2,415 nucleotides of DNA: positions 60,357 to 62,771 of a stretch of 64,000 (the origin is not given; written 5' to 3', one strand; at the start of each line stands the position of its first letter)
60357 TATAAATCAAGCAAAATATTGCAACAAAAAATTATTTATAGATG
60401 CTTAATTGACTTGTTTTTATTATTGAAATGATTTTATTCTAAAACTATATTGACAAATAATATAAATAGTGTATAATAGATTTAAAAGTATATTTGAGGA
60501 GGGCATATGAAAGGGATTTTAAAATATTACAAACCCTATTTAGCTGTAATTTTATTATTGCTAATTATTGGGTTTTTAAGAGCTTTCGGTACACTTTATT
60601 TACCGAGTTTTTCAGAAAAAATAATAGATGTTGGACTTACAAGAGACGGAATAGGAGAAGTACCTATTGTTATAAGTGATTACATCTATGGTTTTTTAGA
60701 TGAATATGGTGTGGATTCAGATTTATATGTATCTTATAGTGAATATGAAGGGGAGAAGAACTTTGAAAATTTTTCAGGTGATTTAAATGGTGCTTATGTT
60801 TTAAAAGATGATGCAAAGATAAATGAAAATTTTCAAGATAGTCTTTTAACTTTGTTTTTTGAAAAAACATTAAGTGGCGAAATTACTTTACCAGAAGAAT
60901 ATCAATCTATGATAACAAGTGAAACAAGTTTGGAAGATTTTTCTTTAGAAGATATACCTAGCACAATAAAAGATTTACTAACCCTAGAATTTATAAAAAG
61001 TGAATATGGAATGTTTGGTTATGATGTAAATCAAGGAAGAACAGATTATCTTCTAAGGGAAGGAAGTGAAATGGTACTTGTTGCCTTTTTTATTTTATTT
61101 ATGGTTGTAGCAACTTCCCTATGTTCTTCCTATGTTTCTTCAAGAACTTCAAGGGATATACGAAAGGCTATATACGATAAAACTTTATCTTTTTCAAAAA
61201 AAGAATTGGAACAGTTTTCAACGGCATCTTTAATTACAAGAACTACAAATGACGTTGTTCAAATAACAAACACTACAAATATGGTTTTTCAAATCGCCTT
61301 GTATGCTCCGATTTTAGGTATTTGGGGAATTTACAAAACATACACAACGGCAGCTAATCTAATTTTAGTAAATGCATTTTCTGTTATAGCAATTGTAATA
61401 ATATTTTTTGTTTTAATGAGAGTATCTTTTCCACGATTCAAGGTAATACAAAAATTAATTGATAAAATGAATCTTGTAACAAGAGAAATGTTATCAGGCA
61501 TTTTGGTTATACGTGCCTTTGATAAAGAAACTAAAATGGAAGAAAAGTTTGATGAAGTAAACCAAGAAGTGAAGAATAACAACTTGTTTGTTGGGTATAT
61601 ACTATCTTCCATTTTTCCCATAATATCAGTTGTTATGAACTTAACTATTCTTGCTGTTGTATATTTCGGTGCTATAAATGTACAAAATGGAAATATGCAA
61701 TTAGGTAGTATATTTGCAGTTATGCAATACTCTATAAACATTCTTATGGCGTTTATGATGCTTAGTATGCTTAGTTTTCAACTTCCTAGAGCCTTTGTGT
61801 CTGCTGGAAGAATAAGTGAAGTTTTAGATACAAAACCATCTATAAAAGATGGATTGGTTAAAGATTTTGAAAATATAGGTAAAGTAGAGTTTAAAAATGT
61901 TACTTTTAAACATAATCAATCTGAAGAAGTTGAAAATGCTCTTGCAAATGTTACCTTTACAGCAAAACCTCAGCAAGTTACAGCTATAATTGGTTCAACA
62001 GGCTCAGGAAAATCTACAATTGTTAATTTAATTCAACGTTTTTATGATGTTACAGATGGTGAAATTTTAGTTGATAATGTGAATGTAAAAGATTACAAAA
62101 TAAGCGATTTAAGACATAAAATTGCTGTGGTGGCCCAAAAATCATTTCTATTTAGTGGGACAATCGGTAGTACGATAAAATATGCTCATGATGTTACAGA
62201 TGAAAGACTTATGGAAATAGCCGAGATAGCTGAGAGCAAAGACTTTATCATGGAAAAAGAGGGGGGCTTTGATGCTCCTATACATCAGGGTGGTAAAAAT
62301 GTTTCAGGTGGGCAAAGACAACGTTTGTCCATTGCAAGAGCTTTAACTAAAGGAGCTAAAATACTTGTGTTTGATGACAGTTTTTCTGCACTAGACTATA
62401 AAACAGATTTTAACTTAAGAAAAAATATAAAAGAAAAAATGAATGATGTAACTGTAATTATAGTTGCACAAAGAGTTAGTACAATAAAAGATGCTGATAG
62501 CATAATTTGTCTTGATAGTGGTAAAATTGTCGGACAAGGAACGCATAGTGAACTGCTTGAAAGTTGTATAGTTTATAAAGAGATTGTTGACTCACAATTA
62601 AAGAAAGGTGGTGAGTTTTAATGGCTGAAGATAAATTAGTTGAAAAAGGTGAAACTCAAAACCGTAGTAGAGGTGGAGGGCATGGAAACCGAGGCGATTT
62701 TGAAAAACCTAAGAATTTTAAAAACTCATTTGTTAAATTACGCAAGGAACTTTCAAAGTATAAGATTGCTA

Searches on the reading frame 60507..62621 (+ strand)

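Call 60: search_protein_families(library=pfam, proteins=[window:60507-62621:+], max_evalue=0.01)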
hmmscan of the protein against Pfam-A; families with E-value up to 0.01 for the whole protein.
window:60507-62621:+ (704 aa): 7 families
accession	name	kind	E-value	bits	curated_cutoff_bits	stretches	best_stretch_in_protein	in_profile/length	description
PF00005.33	ABC_tran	-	4.2e-27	95.9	25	1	479-626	1-136/137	ABC transporter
PF00664.28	ABC_membrane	-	1.9e-25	90.6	28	1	189-414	47-271/274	ABC transporter transmembrane region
PF02463.25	SMC_N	-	2.9e-07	30.6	40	1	489-668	24-210/220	RecF/RecN/SMC N terminal domain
PF09818.15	ABC_ATPase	-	0.00021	20.9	23.2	0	463-511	50-101/283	P-loop domain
PF13555.12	AAA_29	-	0.00036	20.6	27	1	482-506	15-39/61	P-loop containing region of AAA domain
PF13476.12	AAA_23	-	0.003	18.7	27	1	483-509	16-39/201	AAA domain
PF03193.22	RsgA_GTPase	-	0.0052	17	30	0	477-514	95-131/174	RsgA GTPase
